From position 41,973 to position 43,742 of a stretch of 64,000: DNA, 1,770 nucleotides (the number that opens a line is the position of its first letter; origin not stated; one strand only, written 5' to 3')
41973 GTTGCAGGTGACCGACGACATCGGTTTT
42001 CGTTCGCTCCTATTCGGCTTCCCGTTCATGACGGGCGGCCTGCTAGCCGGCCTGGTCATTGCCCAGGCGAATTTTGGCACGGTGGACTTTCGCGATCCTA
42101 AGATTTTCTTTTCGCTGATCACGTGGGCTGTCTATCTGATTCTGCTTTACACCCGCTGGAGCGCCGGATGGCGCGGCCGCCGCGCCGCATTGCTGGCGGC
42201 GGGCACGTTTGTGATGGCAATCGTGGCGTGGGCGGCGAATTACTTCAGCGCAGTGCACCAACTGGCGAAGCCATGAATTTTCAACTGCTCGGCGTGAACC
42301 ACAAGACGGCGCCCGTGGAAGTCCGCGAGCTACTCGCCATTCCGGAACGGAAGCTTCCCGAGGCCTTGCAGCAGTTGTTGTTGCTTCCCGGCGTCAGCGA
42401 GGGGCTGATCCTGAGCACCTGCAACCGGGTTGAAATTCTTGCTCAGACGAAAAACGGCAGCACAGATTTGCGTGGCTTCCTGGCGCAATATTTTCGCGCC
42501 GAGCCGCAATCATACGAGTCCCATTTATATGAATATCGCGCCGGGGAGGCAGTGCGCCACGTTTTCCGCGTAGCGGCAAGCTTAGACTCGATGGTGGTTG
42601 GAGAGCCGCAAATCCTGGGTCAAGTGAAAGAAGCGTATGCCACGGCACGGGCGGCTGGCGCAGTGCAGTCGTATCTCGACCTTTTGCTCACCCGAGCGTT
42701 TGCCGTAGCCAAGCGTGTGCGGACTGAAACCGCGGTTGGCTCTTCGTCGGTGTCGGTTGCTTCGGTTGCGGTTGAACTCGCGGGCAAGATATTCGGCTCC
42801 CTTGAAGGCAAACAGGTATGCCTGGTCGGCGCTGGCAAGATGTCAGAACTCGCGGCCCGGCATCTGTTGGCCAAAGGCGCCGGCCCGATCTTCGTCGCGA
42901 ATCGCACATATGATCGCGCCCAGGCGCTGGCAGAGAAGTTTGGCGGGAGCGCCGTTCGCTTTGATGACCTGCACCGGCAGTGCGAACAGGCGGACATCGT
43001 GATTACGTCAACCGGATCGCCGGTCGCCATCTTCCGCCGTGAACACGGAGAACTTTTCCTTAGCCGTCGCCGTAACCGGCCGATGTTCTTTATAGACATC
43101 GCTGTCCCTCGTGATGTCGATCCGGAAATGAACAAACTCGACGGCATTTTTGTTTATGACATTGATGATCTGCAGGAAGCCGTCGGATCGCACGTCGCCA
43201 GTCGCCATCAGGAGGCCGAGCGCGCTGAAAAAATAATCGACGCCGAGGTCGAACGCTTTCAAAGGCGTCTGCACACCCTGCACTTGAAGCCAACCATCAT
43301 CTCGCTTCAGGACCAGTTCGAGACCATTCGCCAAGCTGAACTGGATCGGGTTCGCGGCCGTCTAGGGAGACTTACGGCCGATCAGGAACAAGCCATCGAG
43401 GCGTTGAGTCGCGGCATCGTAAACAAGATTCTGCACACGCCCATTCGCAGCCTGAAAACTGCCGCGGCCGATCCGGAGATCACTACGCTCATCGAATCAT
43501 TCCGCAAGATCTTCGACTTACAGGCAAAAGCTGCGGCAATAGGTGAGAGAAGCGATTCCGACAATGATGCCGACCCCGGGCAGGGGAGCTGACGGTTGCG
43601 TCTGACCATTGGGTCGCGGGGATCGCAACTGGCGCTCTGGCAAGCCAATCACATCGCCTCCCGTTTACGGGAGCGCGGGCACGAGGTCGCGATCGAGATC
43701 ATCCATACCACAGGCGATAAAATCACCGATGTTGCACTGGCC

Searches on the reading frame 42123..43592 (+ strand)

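Call 69: search_protein_families(library=pfam, proteins=[window:42123-43592:+], max_evalue=0.00001)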
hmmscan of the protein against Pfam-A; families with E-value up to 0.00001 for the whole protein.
window:42123-43592:+ (489 aa): 3 families
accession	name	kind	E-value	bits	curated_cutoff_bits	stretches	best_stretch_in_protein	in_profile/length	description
PF05201.20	GlutR_N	-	4.1e-51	173.2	27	1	56-203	1-151/151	Glutamyl-tRNAGlu reductase, N-terminal domain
PF01488.26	Shikimate_DH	-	9.4e-46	155.8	24.3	1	218-352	1-137/138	Shikimate / quinate 5-dehydrogenase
PF00745.25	GlutR_dimer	-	2.4e-27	95.6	22.9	1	367-466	1-99/99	Glutamyl-tRNAGlu reductase, dimerisation domain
